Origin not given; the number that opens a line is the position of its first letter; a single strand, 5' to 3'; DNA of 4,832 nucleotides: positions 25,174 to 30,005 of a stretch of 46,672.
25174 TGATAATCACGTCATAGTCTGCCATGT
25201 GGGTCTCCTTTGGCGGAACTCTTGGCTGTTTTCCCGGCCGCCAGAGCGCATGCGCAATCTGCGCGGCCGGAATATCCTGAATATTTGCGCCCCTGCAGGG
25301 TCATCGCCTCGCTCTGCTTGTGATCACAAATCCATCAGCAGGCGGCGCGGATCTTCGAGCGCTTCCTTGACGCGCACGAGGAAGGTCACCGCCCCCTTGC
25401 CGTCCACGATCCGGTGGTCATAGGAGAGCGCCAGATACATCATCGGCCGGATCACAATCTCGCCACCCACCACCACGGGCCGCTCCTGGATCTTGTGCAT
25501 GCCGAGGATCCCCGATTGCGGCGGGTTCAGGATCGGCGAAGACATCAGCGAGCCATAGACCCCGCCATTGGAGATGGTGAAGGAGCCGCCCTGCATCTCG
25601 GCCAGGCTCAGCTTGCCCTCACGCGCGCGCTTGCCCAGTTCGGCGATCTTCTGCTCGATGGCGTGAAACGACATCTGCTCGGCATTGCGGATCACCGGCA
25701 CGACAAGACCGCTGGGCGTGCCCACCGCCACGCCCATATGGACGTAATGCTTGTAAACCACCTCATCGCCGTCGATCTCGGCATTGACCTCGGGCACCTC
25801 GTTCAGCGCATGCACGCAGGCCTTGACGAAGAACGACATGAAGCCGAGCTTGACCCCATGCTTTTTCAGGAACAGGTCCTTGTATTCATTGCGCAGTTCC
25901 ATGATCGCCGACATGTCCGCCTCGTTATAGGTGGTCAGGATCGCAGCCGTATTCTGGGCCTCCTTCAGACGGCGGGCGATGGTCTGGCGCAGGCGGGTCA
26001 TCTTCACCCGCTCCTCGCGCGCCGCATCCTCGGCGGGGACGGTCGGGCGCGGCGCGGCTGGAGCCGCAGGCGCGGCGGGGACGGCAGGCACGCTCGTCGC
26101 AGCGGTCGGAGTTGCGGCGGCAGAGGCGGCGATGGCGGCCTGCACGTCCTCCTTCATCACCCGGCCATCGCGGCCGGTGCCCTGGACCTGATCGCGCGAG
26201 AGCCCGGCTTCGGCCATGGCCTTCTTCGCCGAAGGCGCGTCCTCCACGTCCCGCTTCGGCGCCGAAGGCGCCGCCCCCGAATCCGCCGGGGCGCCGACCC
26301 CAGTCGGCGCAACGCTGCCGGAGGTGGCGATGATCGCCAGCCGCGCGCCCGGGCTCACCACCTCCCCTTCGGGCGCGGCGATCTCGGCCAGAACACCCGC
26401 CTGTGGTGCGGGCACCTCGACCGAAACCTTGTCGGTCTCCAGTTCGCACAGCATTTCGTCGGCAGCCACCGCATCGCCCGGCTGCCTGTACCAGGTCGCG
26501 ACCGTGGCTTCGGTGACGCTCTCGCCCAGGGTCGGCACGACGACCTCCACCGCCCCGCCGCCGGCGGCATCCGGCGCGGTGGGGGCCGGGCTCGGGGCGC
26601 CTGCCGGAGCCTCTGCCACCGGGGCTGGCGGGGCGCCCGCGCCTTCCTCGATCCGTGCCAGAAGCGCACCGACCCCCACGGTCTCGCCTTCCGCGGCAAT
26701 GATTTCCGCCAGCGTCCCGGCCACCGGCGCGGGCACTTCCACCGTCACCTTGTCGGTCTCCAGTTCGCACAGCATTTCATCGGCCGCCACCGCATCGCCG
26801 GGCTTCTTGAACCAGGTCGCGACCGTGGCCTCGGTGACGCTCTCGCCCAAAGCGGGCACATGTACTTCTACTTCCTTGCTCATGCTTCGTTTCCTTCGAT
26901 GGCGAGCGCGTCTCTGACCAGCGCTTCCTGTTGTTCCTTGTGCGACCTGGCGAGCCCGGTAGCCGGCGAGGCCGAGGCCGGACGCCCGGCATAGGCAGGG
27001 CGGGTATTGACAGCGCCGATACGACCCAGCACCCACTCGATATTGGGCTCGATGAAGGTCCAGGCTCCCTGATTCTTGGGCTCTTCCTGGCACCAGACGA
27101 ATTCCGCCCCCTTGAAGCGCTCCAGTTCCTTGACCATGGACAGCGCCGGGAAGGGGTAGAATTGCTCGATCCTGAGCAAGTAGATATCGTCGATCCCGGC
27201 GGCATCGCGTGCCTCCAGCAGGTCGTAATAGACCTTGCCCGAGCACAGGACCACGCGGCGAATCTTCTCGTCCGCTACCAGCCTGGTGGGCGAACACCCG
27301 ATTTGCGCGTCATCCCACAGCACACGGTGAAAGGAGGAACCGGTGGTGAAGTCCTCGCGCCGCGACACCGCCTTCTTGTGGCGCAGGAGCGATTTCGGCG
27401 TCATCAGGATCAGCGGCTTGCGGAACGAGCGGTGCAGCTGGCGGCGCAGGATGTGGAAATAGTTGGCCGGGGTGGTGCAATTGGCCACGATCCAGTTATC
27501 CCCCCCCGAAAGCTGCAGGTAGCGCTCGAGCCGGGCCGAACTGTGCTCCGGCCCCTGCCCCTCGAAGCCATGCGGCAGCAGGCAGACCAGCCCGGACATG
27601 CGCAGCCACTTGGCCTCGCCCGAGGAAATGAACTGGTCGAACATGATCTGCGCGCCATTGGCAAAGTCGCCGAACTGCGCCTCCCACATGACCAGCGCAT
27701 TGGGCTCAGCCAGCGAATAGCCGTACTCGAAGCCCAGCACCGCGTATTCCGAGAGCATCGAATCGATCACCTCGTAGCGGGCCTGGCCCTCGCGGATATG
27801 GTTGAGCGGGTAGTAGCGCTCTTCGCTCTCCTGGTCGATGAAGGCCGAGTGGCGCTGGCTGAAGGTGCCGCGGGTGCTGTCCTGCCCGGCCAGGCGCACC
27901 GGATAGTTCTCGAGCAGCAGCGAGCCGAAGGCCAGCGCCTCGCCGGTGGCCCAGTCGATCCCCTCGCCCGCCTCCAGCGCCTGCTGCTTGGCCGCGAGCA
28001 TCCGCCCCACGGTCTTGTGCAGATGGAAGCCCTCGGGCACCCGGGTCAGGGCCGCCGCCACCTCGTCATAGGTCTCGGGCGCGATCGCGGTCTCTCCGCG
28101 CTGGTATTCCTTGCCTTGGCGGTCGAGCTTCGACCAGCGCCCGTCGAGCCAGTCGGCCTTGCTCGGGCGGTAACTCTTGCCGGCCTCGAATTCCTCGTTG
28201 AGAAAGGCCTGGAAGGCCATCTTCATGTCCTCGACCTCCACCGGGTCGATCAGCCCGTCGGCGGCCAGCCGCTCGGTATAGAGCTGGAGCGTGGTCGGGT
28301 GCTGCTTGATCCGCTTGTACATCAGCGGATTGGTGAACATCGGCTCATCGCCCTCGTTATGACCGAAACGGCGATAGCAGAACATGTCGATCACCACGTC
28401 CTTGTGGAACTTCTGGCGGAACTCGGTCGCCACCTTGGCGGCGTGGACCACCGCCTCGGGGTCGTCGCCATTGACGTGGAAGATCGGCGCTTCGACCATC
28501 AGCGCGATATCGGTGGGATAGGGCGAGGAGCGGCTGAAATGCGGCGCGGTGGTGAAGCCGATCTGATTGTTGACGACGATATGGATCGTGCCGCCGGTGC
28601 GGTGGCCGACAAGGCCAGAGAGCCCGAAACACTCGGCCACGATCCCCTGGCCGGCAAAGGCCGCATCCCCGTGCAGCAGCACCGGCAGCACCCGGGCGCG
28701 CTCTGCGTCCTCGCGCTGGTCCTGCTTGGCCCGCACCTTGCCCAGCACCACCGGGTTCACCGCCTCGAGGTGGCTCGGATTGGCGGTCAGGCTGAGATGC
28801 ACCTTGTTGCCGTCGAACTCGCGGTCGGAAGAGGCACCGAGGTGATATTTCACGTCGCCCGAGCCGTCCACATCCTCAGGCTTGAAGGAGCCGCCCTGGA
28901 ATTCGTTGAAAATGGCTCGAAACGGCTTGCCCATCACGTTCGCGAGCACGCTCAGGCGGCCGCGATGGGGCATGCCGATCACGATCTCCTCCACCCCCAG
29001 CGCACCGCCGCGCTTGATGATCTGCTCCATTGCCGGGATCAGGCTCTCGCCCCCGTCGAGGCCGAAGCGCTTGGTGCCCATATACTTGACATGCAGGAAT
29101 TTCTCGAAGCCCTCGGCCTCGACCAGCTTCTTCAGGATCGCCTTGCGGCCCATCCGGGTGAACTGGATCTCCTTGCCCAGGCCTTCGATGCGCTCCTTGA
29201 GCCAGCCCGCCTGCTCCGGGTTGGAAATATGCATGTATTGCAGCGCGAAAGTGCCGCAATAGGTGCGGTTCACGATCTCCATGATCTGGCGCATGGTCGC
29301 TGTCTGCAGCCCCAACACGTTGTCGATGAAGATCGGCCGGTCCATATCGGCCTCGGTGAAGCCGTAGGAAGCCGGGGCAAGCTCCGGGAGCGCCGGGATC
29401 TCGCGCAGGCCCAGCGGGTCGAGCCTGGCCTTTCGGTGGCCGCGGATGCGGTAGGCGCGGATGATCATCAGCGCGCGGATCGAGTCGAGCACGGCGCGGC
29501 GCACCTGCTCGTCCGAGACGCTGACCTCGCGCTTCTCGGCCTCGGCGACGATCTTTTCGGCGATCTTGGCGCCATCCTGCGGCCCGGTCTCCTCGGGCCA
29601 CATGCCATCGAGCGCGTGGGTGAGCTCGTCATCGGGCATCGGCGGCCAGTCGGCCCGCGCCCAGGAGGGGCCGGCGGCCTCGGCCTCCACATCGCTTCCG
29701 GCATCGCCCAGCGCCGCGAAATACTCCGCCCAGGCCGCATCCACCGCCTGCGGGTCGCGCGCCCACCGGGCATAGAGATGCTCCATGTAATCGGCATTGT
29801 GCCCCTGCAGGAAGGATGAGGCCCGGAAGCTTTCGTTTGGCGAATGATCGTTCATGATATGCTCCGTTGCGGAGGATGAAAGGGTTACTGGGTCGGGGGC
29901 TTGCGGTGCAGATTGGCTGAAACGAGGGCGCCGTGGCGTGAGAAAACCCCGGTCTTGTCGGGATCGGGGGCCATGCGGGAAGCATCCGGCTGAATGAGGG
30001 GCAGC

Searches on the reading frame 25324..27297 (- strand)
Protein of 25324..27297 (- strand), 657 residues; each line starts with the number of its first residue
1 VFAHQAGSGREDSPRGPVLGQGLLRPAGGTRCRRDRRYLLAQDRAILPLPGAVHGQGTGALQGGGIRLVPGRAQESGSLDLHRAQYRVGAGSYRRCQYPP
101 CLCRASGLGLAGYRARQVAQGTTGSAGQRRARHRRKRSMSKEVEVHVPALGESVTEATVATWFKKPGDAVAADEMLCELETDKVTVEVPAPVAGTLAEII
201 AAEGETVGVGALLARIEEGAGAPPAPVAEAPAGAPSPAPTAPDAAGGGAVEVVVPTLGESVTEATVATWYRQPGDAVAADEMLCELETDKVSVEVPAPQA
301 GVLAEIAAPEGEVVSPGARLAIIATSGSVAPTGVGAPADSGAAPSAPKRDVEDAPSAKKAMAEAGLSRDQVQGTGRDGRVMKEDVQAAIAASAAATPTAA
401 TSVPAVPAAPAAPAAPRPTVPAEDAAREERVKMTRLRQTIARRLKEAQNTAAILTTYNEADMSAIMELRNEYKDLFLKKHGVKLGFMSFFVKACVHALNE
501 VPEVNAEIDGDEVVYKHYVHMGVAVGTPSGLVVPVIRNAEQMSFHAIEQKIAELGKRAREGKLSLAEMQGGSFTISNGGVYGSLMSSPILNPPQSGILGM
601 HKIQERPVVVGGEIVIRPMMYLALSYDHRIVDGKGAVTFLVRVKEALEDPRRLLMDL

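Call 13: search_protein_families(library=ncbifam, proteins=[window:25324-27297:-], max_evalue=0.00001)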
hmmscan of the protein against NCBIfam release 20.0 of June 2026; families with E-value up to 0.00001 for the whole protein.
window:25324-27297:- (657 aa): 19 families
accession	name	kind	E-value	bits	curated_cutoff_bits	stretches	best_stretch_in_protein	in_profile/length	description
NF004309.0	PRK05704.1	equivalog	2.5e-224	745.1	449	2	250-657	3-408/408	2-oxoglutarate dehydrogenase complex dihydrolipoyllysine-residue succinyltransferase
TIGR01347.1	sucB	equivalog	9.6e-192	637.6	378.65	2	250-656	1-403/404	dihydrolipoyllysine-residue succinyltransferase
TIGR02927.1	SucB_Actino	equivalog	6.1e-147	490.9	423.45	3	355-649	270-570/579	2-oxoglutarate dehydrogenase, E2 component, dihydrolipoamide succinyltransferase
NF008814.0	PRK11854.1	equivalog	8.2e-131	437.5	722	1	133-655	96-637/637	pyruvate dehydrogenase complex dihydrolipoyllysine-residue acetyltransferase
TIGR01348.1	PDHac_trf_long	equivalog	3.6e-99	332.9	552.1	3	354-655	287-587/587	dihydrolipoyllysine-residue acetyltransferase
TIGR01349.1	PDHac_trf_mito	equivalog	5.6e-87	292.7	445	3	344-655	134-437/437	pyruvate dehydrogenase complex dihydrolipoamide acetyltransferase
NF008815.0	PRK11857.1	equivalog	1.2e-61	208.9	378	1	353-651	6-303/308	dihydrolipoamide acetyltransferase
NF011416.0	PRK14843.1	equivalog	9.2e-57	192.5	429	1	351-654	49-346/347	dihydrolipoamide acetyltransferase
NF011457.0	PRK14875.1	equivalog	1.8e-39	135.8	307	2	250-397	4-134/372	acetoin dehydrogenase dihydrolipoyllysine-residue acetyltransferase subunit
NF008907.0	PRK12270.1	equivalog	2.8e-25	88.3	878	1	372-648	69-362/1241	multifunctional oxoglutarate decarboxylase/oxoglutarate dehydrogenase thiamine pyrophosphate-binding subunit/dihydrolipoyllysine-residue suc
NF008854.0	PRK11892.1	equivalog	1.3e-23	83.4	454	2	143-220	3-81/464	pyruvate dehydrogenase complex E1 component subunit beta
NF006761.0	PRK09282.1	domain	4.9e-12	45.1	402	1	133-217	512-590/591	pyruvate carboxylase subunit B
NF005457.0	PRK07051.1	equivalog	3.8e-11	43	87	0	160-218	22-80/80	acetyl-CoA carboxylase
TIGR02712.1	urea_carbox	equivalog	3.7e-10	38.2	1303.85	0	115-216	1093-1200/1201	urea carboxylase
TIGR01108.1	oadA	equivalog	9.5e-09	34.2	756.5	0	239-318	508-580/582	sodium-extruding oxaloacetate decarboxylase subunit alpha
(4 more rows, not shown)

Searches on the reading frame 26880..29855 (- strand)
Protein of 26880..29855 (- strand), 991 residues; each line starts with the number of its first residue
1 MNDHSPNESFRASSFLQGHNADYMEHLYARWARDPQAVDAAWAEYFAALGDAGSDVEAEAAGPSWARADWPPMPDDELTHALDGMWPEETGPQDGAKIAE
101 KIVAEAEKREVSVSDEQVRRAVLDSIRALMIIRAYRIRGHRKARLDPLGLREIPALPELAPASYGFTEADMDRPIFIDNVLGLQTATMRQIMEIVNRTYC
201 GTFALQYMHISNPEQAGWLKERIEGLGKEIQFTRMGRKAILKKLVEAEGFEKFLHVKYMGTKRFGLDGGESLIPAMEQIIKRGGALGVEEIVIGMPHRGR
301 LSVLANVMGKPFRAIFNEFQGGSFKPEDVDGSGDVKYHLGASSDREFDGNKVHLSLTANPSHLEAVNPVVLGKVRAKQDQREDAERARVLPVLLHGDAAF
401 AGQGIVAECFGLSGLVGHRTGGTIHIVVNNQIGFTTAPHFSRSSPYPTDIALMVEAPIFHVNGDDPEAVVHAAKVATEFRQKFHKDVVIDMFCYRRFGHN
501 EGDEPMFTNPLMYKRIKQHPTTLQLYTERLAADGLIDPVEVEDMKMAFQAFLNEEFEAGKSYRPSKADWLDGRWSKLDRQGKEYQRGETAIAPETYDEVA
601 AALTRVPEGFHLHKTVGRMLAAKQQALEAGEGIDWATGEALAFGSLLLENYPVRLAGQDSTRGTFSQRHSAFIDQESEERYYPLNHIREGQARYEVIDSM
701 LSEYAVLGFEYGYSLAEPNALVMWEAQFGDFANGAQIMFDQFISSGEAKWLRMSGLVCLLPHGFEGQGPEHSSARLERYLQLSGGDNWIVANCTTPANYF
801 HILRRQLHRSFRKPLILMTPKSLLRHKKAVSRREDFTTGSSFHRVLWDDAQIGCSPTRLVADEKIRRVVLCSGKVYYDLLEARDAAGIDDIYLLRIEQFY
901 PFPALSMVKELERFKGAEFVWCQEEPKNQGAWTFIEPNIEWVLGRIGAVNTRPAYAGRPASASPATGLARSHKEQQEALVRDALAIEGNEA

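Call 13: search_protein_families(library=ncbifam, proteins=[window:26880-29855:-], max_evalue=0.00001)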
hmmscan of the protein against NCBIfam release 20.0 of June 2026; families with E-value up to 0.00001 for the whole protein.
window:26880-29855:- (991 aa): 4 families
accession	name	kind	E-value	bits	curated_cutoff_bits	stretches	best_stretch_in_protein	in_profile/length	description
NF006914.0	PRK09404.1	equivalog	0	1369.5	764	1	7-986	5-918/919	2-oxoglutarate dehydrogenase E1 component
NF008907.0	PRK12270.1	equivalog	0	1145.2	878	1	119-985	393-1240/1241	multifunctional oxoglutarate decarboxylase/oxoglutarate dehydrogenase thiamine pyrophosphate-binding subunit/dihydrolipoyllysine-residue suc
TIGR00239.1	2oxo_dh_E1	equivalog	0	1102.1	770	1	104-984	58-931/931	2-oxoglutarate dehydrogenase E1 component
TIGR03182.1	PDH_E1_alph_y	equivalog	8.8e-08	31.4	393.85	1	392-561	136-300/315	pyruvate dehydrogenase (acetyl-transferring) E1 component subunit alpha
